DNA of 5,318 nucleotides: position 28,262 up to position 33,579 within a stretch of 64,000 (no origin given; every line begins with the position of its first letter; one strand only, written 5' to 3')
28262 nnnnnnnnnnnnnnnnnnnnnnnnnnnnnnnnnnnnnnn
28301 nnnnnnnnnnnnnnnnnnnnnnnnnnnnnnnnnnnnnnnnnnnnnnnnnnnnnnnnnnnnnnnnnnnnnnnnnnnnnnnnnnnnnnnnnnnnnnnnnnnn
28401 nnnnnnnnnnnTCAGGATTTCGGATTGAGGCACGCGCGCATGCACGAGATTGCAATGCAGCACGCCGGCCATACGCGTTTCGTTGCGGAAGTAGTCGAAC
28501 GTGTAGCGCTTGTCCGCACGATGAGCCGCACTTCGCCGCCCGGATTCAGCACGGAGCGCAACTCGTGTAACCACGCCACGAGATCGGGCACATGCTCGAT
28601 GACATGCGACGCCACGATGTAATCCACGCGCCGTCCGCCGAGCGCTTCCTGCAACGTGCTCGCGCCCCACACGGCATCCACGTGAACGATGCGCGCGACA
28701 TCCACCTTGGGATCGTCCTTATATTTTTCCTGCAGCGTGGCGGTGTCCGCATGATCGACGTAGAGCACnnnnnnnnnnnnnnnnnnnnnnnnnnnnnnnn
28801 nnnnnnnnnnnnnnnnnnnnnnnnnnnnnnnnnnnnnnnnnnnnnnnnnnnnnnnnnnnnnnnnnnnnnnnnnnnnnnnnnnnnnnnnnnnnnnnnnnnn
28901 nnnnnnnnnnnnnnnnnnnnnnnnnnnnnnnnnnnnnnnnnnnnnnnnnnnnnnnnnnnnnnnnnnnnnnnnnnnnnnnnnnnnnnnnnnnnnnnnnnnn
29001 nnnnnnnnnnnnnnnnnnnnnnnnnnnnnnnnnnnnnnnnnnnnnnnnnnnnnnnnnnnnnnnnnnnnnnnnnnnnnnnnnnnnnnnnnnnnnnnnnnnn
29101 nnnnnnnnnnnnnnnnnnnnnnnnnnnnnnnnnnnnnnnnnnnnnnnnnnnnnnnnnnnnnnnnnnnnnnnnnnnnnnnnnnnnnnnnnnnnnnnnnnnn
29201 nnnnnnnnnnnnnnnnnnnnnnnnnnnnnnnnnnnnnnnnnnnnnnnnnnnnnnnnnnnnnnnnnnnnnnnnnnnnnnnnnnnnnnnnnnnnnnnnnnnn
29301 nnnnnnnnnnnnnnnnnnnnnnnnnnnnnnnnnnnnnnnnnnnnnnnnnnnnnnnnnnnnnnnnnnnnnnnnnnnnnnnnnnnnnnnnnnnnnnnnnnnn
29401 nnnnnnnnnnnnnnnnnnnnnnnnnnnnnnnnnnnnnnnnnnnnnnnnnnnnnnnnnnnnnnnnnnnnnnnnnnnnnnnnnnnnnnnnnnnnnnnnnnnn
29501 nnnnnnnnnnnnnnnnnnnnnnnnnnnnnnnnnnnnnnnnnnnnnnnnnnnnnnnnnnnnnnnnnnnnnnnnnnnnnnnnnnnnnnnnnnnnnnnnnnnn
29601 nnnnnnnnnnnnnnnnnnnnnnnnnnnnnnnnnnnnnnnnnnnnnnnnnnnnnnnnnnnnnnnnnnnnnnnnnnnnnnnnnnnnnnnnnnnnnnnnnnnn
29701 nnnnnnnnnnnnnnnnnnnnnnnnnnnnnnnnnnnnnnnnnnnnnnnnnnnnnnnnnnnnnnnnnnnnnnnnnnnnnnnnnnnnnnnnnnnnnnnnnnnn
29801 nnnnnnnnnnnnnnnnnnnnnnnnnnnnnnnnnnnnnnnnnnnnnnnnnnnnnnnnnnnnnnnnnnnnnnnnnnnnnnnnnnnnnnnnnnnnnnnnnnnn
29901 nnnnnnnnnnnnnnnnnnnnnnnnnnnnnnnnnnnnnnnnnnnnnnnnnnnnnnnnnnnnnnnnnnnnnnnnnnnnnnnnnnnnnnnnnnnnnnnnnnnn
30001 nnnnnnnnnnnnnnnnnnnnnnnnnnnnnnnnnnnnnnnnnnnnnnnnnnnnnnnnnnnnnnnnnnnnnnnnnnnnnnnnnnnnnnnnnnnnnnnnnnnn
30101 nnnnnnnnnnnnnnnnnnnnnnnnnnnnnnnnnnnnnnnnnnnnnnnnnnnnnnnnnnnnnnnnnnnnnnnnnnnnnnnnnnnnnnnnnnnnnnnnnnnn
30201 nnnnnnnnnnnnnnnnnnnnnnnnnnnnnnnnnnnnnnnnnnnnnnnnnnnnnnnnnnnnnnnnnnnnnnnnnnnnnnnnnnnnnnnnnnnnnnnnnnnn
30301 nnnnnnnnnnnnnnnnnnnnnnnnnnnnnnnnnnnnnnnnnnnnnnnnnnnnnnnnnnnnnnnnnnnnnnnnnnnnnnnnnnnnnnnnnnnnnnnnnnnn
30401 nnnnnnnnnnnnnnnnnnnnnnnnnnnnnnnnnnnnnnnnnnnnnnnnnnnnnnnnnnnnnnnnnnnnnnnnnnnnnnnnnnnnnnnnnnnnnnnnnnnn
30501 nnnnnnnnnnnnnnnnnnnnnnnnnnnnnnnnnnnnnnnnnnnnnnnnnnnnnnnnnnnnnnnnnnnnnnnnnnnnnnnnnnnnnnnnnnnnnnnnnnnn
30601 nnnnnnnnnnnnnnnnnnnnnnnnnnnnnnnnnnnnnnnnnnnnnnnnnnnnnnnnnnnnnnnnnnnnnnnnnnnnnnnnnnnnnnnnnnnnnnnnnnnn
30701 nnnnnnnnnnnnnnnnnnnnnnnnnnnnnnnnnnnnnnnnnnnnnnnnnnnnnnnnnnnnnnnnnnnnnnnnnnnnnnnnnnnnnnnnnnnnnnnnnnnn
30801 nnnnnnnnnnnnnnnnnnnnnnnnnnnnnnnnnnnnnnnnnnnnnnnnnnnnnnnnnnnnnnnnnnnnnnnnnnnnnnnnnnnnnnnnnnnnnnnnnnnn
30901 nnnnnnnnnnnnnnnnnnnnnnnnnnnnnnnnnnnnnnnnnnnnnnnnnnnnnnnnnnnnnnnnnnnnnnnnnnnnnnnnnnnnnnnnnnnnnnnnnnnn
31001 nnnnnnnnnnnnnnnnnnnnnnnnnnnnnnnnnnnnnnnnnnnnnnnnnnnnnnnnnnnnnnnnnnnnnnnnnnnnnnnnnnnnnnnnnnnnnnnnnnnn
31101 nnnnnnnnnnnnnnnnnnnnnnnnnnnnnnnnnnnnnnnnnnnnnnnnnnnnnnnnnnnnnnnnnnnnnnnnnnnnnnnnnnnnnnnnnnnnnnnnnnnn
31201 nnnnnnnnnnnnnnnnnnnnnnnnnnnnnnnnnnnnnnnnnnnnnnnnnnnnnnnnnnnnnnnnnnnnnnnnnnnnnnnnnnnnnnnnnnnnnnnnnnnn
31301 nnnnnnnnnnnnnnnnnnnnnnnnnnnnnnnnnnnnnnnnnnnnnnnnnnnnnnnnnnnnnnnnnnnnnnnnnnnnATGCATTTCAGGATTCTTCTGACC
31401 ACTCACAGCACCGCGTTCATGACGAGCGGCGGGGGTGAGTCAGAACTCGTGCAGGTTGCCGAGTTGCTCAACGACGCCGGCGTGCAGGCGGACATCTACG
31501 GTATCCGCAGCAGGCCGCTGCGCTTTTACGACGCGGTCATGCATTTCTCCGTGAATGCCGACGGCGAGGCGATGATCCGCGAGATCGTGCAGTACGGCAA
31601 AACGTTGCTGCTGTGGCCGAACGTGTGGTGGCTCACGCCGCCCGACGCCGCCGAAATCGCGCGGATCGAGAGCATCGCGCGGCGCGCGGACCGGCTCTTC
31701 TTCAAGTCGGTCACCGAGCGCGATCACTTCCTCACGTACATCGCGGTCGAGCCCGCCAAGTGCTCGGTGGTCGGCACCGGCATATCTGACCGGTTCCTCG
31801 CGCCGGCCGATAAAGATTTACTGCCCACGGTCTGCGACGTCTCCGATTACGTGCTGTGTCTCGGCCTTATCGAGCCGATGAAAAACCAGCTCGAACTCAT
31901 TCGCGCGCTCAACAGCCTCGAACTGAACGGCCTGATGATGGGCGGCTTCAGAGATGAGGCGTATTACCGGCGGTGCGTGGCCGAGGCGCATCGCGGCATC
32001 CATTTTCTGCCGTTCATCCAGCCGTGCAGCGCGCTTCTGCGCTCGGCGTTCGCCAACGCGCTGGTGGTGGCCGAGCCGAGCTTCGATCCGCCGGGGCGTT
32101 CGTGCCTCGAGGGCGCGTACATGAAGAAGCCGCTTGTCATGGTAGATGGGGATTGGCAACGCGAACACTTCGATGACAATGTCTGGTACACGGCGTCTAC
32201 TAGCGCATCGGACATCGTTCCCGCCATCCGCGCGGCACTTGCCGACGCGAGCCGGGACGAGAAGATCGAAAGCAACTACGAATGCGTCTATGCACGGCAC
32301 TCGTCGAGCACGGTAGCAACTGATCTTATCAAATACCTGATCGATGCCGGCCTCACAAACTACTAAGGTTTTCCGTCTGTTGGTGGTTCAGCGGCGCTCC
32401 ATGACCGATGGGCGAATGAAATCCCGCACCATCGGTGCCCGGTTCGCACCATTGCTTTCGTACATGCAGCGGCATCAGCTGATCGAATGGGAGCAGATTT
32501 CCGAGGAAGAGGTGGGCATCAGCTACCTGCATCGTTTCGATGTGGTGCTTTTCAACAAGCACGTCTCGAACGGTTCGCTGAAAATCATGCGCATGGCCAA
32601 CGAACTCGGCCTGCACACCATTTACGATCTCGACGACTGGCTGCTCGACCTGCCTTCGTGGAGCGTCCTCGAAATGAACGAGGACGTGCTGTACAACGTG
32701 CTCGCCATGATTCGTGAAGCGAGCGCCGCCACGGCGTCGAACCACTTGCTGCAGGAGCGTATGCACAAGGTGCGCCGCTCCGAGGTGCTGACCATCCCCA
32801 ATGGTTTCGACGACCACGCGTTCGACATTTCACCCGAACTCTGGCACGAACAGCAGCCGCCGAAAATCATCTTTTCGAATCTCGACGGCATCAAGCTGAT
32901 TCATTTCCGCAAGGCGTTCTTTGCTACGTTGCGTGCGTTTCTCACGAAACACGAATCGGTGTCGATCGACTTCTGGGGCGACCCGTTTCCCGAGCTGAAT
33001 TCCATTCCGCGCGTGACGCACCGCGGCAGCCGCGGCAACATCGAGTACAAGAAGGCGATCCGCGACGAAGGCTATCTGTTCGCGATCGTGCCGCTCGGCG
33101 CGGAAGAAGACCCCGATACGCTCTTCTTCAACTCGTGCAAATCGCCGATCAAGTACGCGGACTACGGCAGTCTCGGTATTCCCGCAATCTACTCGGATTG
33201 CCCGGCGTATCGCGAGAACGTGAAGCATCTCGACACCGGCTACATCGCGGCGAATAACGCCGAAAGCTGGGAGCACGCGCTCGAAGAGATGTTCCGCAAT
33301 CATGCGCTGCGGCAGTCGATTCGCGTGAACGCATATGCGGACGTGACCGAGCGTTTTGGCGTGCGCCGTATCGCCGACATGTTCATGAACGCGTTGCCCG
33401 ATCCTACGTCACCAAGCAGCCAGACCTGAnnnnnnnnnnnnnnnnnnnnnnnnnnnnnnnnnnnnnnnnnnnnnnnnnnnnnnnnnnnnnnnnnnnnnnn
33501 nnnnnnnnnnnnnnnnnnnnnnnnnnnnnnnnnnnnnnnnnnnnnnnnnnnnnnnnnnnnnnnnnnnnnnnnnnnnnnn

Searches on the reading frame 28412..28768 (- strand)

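Call 10: search_protein_families(library=pfam, proteins=[window:28412-28768:-], max_evalue=0.001)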
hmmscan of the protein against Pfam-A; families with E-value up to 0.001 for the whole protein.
window:28412-28768:- (118 aa): 3 families
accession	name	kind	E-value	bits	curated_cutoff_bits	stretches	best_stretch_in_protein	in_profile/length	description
PF13489.12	Methyltransf_23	-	2.3e-08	34.4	27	1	44-101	78-133/164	Methyltransferase domain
PF08242.18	Methyltransf_12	-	2.2e-07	32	30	1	40-79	64-97/98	Methyltransferase domain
PF08241.18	Methyltransf_11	-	2e-05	25.6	21.2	1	43-80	56-93/95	Methyltransferase domain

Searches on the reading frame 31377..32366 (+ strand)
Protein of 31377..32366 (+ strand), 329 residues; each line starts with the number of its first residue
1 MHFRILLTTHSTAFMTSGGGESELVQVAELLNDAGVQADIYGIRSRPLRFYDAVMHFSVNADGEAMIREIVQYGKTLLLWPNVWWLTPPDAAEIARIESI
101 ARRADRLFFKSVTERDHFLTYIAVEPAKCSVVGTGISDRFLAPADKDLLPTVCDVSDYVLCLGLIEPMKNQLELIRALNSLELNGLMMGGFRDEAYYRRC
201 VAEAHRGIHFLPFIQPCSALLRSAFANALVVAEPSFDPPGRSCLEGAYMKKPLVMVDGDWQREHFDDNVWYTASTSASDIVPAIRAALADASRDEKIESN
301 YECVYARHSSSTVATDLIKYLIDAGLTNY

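Call 10: search_protein_families(library=pfam, proteins=[window:31377-32366:+], max_evalue=0.001)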
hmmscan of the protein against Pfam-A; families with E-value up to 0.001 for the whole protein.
window:31377-32366:+ (329 aa): 2 families
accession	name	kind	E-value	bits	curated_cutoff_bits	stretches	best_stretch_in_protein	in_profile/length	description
PF00534.26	Glycos_transf_1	-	4.1e-06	26.9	26.4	1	158-300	17-168/172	Glycosyl transferases group 1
PF13692.12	Glyco_trans_1_4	-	0.00013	22.7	27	1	158-290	3-142/142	Glycosyl transferases group 1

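Call 55: search_protein_families(library=ncbifam, proteins=[window:31377-32366:+], max_evalue=0.001)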
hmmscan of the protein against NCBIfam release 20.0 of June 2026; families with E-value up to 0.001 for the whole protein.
window:31377-32366:+ (329 aa): 1 family
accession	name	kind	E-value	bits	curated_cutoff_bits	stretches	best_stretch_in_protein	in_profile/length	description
NF041010.1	glycosy_Agl16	equivalog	2.8e-06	26.4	575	1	99-201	129-224/352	glycosylation protein Agl16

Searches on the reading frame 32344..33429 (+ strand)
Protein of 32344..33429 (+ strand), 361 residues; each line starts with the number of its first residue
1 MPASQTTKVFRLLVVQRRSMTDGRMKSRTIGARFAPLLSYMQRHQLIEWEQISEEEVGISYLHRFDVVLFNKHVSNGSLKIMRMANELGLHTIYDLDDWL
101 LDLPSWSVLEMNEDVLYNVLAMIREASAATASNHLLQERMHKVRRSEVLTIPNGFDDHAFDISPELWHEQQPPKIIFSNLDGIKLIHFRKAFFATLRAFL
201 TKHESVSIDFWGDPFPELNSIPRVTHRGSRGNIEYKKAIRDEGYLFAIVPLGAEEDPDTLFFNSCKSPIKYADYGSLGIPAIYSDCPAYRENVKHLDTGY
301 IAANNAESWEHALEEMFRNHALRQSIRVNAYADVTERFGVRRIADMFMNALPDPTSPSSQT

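Call 10: search_protein_families(library=pfam, proteins=[window:32344-33429:+], max_evalue=0.001)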
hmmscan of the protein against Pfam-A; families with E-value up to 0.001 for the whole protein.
window:32344-33429:+ (361 aa): 1 family
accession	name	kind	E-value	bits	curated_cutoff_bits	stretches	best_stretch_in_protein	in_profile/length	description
PF00534.26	Glycos_transf_1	-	2.3e-05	24.4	26.4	1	275-331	113-170/172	Glycosyl transferases group 1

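Call 55: search_protein_families(library=ncbifam, proteins=[window:32344-33429:+], max_evalue=0.001)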
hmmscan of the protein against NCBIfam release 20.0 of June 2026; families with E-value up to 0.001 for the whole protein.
window:32344-33429:+ (361 aa): 0 families
